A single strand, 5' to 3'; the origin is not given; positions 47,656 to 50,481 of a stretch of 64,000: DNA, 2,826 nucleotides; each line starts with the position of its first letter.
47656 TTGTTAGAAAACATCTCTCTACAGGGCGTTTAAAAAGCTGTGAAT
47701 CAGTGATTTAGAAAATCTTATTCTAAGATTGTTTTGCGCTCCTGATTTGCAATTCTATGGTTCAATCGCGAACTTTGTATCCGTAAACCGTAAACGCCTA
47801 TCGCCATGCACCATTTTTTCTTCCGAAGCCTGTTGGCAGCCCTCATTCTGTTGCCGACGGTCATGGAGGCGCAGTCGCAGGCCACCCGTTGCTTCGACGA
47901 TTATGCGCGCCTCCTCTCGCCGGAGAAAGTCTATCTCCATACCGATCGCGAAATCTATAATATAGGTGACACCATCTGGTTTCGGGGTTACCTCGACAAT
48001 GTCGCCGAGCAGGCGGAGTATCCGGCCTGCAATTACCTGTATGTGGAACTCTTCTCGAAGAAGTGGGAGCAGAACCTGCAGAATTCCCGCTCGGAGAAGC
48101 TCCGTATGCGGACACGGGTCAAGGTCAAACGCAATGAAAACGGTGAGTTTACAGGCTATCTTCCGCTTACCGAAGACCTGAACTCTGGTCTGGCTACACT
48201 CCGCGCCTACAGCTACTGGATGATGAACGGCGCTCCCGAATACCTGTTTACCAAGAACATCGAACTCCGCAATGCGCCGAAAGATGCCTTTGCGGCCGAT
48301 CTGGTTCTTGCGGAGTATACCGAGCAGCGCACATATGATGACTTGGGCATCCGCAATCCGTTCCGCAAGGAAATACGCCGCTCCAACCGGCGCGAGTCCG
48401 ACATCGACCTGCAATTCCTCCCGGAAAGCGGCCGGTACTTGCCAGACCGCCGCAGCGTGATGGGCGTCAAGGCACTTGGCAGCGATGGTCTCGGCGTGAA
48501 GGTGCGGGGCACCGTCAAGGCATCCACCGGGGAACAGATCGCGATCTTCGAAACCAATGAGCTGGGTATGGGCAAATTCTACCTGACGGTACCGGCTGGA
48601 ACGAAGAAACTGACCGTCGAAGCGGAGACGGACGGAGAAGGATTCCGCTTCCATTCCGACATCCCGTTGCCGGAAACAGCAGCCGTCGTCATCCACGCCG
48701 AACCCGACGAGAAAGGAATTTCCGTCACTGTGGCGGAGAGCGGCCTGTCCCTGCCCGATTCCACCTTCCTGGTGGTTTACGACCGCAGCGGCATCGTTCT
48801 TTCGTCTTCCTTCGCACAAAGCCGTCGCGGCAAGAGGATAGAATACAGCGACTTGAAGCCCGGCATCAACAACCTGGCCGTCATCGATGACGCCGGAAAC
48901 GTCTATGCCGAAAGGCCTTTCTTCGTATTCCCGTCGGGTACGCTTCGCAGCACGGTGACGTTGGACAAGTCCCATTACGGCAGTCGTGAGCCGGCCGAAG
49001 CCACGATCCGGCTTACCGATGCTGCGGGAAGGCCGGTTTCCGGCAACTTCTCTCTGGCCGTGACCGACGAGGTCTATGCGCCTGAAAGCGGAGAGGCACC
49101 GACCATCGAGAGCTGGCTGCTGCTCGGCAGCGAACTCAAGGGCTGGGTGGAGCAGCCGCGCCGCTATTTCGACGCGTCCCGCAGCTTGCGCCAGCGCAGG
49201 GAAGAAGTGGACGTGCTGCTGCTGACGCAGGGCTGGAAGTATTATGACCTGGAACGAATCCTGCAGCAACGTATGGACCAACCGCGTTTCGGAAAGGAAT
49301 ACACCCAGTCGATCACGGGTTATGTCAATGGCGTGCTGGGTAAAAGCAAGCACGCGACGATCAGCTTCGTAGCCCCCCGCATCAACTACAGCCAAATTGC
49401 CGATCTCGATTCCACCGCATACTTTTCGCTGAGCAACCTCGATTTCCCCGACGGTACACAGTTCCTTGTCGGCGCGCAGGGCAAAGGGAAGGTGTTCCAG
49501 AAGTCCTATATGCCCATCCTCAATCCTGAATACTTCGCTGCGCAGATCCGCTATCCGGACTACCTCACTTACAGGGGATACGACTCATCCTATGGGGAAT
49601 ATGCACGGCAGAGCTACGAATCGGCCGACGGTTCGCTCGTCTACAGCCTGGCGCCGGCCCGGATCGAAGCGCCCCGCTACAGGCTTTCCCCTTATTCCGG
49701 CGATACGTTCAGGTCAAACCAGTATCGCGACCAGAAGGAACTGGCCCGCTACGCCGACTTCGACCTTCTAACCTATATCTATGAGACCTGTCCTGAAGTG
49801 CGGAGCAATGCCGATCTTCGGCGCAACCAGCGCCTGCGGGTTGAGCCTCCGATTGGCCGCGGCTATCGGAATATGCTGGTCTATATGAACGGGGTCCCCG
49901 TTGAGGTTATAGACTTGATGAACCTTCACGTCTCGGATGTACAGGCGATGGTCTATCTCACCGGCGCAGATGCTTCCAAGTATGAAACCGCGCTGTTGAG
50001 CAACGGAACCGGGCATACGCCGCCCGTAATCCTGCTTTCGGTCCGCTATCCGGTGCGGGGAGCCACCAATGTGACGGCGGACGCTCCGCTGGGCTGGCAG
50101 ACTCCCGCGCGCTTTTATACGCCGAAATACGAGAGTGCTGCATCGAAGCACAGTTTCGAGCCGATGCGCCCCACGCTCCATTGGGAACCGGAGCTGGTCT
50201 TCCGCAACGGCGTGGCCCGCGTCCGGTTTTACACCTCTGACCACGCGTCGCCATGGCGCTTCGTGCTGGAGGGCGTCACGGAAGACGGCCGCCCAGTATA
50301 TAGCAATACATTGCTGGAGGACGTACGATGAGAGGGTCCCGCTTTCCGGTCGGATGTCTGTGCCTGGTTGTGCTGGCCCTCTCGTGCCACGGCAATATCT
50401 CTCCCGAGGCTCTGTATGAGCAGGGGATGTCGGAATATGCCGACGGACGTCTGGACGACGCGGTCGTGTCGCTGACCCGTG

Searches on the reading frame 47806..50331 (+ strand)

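Call 38: search_protein_families(library=pfam, proteins=[window:47806-50331:+])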
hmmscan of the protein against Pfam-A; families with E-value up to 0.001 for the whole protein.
window:47806-50331:+ (841 aa): 1 family
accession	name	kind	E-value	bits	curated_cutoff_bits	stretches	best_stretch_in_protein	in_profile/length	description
PF01835.25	MG2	-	0.00058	20.6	32.8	0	41-70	1-28/96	MG2 domain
